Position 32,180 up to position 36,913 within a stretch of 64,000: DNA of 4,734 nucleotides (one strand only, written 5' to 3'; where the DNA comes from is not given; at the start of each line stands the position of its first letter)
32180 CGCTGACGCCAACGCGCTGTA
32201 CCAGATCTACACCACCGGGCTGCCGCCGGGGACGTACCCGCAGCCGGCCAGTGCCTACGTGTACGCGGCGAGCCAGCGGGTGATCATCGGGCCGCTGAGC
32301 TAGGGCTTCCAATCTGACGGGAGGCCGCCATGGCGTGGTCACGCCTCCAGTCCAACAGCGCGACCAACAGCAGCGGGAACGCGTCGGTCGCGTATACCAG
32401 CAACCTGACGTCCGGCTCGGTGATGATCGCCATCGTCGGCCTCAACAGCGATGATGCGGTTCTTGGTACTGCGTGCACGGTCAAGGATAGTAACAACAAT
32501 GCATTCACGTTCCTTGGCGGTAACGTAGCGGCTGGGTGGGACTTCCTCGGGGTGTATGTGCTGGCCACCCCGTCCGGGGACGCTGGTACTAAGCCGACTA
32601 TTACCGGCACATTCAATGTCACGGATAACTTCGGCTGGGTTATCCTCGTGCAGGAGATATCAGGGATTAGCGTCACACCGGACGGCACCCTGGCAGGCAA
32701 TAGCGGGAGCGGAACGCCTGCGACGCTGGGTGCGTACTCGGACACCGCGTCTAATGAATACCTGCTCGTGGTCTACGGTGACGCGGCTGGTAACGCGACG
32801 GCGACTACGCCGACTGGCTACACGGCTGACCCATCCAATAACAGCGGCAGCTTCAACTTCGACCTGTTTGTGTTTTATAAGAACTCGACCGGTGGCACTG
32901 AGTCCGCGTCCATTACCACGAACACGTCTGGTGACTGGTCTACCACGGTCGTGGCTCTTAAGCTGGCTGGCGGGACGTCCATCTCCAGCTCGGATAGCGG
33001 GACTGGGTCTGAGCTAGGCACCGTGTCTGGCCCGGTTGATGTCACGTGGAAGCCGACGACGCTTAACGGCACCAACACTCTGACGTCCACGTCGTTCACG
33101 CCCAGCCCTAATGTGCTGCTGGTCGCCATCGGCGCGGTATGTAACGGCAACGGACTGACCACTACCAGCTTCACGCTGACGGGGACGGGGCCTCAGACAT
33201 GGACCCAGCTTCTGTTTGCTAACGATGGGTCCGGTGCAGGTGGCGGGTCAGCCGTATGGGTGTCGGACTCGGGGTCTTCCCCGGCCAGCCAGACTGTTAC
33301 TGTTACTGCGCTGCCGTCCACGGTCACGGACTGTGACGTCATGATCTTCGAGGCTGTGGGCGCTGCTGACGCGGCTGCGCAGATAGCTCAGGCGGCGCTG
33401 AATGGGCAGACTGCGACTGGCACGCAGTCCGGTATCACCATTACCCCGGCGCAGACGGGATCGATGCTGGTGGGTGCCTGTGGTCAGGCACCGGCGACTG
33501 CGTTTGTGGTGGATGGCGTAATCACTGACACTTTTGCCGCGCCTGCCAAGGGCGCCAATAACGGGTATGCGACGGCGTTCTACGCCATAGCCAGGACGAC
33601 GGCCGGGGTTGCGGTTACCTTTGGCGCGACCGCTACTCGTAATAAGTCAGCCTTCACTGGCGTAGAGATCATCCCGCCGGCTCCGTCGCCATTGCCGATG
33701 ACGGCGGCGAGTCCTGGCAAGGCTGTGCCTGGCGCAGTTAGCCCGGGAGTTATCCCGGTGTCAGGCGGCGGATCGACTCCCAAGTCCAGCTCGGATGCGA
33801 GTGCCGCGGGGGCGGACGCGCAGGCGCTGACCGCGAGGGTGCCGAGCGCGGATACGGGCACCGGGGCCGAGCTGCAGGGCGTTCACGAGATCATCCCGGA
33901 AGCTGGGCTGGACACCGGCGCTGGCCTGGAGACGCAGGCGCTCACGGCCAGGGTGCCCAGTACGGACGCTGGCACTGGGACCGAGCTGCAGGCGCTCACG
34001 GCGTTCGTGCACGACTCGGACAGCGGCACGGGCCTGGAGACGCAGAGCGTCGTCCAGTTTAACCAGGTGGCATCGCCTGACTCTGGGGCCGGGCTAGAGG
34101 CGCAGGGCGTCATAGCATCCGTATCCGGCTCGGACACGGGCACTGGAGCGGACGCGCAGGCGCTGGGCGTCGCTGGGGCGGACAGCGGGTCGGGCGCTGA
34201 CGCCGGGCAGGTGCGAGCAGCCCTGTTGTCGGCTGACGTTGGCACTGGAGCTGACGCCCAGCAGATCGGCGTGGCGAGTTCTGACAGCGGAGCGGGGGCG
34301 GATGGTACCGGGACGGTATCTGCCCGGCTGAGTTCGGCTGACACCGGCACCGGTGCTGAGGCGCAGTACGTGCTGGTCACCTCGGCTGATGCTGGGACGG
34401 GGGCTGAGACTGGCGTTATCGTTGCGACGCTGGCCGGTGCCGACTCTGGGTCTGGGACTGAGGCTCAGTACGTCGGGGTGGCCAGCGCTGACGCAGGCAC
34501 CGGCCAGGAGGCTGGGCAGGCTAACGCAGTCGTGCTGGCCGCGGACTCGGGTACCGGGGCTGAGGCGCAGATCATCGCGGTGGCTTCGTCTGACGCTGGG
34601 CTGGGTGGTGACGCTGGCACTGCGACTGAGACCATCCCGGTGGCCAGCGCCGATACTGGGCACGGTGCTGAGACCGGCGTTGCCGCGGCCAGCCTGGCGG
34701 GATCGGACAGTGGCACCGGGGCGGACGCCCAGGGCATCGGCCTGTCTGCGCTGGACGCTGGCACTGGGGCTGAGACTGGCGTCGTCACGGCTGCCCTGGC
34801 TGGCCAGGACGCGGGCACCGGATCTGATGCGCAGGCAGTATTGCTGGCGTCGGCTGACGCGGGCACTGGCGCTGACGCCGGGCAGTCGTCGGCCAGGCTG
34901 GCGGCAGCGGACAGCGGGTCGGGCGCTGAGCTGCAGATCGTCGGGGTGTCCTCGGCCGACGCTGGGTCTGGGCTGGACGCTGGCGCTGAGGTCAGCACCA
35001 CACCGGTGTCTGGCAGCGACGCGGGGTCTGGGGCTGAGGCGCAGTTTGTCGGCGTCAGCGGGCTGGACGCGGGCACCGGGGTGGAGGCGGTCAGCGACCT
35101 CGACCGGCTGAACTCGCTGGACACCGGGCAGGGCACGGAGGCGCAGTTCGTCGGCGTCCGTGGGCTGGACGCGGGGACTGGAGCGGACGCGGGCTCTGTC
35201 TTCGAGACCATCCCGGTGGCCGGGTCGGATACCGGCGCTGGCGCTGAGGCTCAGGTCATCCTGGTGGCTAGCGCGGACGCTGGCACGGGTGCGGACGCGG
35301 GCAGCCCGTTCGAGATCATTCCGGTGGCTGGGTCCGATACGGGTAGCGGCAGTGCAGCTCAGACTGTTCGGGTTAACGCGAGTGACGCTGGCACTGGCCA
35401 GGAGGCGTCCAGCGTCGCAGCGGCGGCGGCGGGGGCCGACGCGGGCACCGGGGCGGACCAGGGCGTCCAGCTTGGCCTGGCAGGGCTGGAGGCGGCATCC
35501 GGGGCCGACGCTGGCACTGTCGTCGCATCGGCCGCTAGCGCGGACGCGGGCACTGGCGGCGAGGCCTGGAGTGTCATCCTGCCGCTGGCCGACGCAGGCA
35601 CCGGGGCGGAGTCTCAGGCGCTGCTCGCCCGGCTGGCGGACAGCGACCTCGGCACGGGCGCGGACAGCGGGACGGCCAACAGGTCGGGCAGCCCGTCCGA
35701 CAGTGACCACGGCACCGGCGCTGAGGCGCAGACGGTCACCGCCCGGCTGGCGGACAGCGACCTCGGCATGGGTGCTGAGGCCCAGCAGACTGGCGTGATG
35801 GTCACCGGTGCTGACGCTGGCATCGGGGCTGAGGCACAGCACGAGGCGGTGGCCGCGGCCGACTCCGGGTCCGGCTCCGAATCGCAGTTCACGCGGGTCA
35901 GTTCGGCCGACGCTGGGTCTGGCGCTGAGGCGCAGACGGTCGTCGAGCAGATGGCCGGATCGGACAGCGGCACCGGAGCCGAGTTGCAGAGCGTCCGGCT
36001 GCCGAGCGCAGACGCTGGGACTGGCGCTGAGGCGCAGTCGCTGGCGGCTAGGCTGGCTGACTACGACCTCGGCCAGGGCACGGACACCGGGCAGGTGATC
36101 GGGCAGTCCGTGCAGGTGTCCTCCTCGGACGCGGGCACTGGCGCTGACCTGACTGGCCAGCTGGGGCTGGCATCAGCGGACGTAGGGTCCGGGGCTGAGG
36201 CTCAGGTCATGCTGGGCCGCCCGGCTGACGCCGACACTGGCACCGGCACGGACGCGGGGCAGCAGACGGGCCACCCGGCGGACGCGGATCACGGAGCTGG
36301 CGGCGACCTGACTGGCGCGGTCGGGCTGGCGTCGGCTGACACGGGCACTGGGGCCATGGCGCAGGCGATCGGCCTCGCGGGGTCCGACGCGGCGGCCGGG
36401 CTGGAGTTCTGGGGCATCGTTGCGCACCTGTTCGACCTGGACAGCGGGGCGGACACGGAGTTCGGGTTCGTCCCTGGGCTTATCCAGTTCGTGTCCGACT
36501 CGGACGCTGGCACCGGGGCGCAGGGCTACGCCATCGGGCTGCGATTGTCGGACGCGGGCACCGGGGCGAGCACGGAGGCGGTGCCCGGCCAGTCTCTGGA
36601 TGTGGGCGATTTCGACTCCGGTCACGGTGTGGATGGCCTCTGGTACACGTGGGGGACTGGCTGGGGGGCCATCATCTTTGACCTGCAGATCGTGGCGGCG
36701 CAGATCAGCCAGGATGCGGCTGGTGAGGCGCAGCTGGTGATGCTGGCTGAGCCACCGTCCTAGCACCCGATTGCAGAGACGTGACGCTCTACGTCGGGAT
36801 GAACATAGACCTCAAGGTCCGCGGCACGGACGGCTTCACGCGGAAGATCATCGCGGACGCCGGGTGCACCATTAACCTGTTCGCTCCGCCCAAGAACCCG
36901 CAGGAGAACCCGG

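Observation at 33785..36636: About 2.8 kb in-frame array of a short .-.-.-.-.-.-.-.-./D repeat that I cannot assign to any named repeat family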

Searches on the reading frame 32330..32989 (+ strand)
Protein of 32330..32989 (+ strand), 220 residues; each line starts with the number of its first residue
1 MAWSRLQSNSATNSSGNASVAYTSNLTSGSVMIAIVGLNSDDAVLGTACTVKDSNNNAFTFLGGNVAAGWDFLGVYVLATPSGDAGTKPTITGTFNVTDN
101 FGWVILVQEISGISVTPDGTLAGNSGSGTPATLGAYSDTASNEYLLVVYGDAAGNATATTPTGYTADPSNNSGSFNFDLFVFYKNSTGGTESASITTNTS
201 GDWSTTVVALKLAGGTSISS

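Call 58: find_homologous_proteins(query=window:32330-32989:+, max_evalue=0.001)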
Query window:32330-32989:+ (220 aa): 17 proteins with E <= 0.001 among 1228 candidates.
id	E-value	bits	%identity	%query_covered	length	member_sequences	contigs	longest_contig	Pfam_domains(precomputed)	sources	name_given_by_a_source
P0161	7.5e-54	201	53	98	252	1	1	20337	-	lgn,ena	-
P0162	9.0e-52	194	53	97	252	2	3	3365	-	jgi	jgi:hypothetical protein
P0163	1.8e-36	144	46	97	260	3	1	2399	-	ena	-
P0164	1.5e-30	124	42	98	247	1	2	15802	-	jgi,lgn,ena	-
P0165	3.5e-29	120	42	100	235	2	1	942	-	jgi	-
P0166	8.6e-28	115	44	97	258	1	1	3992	-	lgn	-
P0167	1.6e-26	111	45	96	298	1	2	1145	-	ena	-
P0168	2.6e-26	111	42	97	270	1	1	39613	-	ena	-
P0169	8.3e-25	106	40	98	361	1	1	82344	-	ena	-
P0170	5.6e-23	100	42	89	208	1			-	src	-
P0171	2.9e-22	97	45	98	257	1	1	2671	-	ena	-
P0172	1.7e-21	95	42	97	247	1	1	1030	-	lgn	-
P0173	1.5e-19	89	34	99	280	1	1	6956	-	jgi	jgi:hypothetical protein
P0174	4.5e-19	87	41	98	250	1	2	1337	-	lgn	-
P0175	9.3e-16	76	44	68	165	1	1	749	-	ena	-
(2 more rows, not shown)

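Call 61: find_encoding_contigs(protein=P0169, flank=10000, max_places=2)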
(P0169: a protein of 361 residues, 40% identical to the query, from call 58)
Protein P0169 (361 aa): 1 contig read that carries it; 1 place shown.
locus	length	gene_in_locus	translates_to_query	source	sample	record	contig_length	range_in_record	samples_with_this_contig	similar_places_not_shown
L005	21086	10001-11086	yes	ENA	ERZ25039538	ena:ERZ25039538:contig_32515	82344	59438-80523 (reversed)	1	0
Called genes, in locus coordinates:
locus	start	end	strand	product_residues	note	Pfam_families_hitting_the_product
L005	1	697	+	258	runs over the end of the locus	PF00871:Acetate_kinase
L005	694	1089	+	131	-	PF00871:Acetate_kinase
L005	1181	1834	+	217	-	-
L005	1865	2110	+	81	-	-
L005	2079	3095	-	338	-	PF14237:GYF_2 (weak)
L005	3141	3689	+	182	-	-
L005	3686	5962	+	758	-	-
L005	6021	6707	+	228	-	PF00534:Glycos_transf_1, PF13692:Glyco_trans_1_4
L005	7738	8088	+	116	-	-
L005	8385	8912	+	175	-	-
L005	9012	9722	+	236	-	-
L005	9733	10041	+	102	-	-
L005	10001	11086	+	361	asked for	-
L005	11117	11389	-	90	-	-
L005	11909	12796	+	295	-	-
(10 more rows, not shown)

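Call 64: predict_structure(alignment_id=A5)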
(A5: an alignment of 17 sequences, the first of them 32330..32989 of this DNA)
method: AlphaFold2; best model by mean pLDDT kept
length: 220 residues; sequences in the alignment: 17
mean_pLDDT: 89.8   pTM: 0.89
mean pLDDT of the five models: 89.8, 89.1, 89.0, 87.9, 84.5
residues with pLDDT >= 90: 148; 70-90: 61; 50-70: 7; < 50: 4
segments of 3 or more residues with pLDDT < 50: 217-220
pLDDT, mean of each block of 10 residues (from residue 1): 89 89 94 94 75 96 85 94 94 86 93 93 92 90 95 90 96 87 95 92 93 65
secondary structure, 60 per line:
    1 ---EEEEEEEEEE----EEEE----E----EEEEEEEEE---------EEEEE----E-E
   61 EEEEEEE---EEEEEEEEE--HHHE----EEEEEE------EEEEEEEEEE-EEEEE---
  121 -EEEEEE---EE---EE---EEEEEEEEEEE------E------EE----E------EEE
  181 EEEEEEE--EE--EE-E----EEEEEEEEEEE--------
elements in order: E4-13 E18-21 E31-39 E49-53 E60-67 E71-79 E90-95 E102-111 E113-117 E122-127 E141-151 E178-187 E202-212

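Call 66: fold_search(model_id=the predicted structure, library=pdb)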
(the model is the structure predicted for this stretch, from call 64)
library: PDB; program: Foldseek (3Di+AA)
matches with E <= 10: 918; with E <= 0.001: 0
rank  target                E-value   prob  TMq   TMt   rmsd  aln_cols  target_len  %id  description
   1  8fjp_A                1.4e-03  0.60  0.25  0.03  18.9       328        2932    6  Cryo-EM structure of native mosquito salivary gland surface protein 1 (SGS1) (released 2023-03-01)
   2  8ic8_B                4.5e-03  0.33  0.22  0.16  14.1       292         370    8  Exo-alpha-D-arabinofuranosidase from Microbacterium arabinogalactanolyticum (released 2023-08-16)
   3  8ic8_H                5.7e-03  0.38  0.24  0.16  13.7       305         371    8  Exo-alpha-D-arabinofuranosidase from Microbacterium arabinogalactanolyticum (released 2023-08-16)
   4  7v1v_A                6.8e-03  0.41  0.25  0.16  13.2       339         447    7  Difructose dianhydride I synthase/hydrolase (alphaFFase1) from Bifidobacterium dentium, ligand-free form (released 2021-11-03)
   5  4r4z_D                7.2e-03  0.47  0.28  0.15  14.7       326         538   10  Structure of PNGF-II in P21 space group (released 2015-01-28)
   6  4r4z_A                8.7e-03  0.44  0.28  0.15  14.6       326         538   11  Structure of PNGF-II in P21 space group (released 2015-01-28)
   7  7vrp_B                8.7e-03  0.18  0.19  0.13  21.4       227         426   12  Structure of infectious bursal disease virus Gx strain (released 2022-03-30)
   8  8wos_A                9.8e-03  0.35  0.26  0.12  14.8       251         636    9  Cryo-EM structure of human SIDT1 protein with C1 symmetry at low pH (released 2024-03-20)
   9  4r4z_B                1.4e-02  0.41  0.29  0.15  14.7       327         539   10  Structure of PNGF-II in P21 space group (released 2015-01-28)
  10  4ind_A                1.6e-02  0.44  0.29  0.19  17.9       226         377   12  The Triple Jelly Roll Fold and Turret Assembly in an Archaeal Virus (released 2013-01-23)
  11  7vrn_I                1.6e-02  0.14  0.19  0.12  20.9       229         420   11  Structure of infectious bursal disease virus Gt strain (released 2022-03-30)
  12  3j31_P                1.7e-02  0.44  0.29  0.20  17.4       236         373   12  Life in the extremes: atomic structure of Sulfolobus Turreted Icosahedral Virus (released 2013-05-01)
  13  5x7o_A                1.7e-02  0.23  0.26  0.07  16.7       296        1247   12  Crystal structure of Paenibacillus sp. 598K alpha-1,6-glucosyltransferase (released 2017-07-26)
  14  8woq_A                1.8e-02  0.33  0.27  0.12  14.6       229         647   10  Cryo-EM structure of human SIDT1 protein with C1 symmetry at neutral pH (released 2024-03-20)
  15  5iku                  1.9e-02  0.38  0.25  0.24  19.6       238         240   10  Crystal structure of the Hathewaya histolytica ColG tandem collagen-binding domain s3as3b in the presence of calcium at  (released 2017-03-15)
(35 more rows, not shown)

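Call 68: fold_search(model_id=the predicted structure, library=viral)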
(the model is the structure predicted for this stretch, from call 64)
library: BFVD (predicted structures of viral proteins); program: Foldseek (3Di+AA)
matches with E <= 10: 1294; with E <= 0.001: 69
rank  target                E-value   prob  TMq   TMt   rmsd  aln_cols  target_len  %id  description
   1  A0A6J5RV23            1.0e-11  1.00  0.77  0.53   3.0       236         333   22  Ig-like domain-containing protein [uncultured Caudovirales phage]
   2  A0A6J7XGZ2            1.4e-10  1.00  0.82  0.28   4.2       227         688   19  Uncharacterized protein [uncultured Caudovirales phage]
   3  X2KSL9                2.9e-10  1.00  0.76  0.53   2.9       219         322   17  Minor tail protein [Mycobacterium phage Hawkeye]
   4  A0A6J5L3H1            6.2e-10  1.00  0.80  0.76   3.2       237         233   18  Uncharacterized protein [uncultured Caudovirales phage]
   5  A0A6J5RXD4            1.2e-09  1.00  0.80  0.35   3.0       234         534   18  Uncharacterized protein [uncultured Caudovirales phage]
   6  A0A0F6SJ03            1.7e-09  1.00  0.71  0.65   5.0       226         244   15  Uncharacterized protein [Sinorhizobium phage phiN3]
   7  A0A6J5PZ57            3.1e-09  1.00  0.74  0.71   4.2       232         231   18  Uncharacterized protein [uncultured Caudovirales phage]
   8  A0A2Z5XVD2            3.1e-09  1.00  0.74  0.26   4.8       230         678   20  Minor tail protein [Mycobacterium phage PP]
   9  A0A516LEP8            5.3e-09  1.00  0.68  0.40   5.4       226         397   20  (no name in the UniProt tables at hand)
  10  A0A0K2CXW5            1.1e-08  1.00  0.70  0.68   4.0       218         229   18  (no name in the UniProt tables at hand)
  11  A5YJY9                1.2e-08  1.00  0.69  0.53   3.8       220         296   18  Minor tail protein [Mycobacterium phage Tweety]
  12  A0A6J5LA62            1.5e-08  1.00  0.76  0.68   3.8       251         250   18  Uncharacterized protein [uncultured Caudovirales phage]
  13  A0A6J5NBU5            2.3e-08  1.00  0.67  0.32   4.9       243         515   18  Uncharacterized protein [uncultured Caudovirales phage]
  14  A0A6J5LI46            3.5e-08  1.00  0.78  0.79   2.9       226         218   15  Uncharacterized protein [uncultured Caudovirales phage]
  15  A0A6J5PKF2            3.7e-08  1.00  0.72  0.64   5.4       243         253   20  Uncharacterized protein [uncultured Caudovirales phage]
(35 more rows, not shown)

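Call 77: search_protein_families(library=phrogs, proteins=[P0161], max_evalue=0.001)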
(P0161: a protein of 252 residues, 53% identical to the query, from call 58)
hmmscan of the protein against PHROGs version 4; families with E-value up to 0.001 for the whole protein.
P0161 (252 aa): 0 families

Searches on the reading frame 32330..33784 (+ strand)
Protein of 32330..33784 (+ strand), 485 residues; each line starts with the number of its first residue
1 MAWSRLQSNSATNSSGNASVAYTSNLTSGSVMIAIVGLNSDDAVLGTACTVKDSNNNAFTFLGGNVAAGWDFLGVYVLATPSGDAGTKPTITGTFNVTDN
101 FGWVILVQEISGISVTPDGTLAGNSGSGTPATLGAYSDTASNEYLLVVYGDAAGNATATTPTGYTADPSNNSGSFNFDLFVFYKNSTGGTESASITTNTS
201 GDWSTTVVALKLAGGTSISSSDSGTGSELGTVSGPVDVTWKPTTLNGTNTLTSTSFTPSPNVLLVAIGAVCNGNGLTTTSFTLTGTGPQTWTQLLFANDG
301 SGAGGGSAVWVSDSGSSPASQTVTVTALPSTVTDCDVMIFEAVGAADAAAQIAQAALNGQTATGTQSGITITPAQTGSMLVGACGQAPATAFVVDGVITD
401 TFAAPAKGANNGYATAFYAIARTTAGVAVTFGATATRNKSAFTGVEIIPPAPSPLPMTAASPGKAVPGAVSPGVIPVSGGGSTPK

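Call 23: search_dna_similar(query=window:32330-33784:+, collection=phages, mode=protein, max_rows=15, max_evalue=0.001)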
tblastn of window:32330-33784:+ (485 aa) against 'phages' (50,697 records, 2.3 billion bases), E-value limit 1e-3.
No match.

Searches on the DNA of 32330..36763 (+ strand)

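Call 4: search_dna_similar(query=window:32330-36763:+, collection=phages, mode=near, max_rows=20)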
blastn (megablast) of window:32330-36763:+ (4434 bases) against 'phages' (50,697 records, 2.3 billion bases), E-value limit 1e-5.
No match.
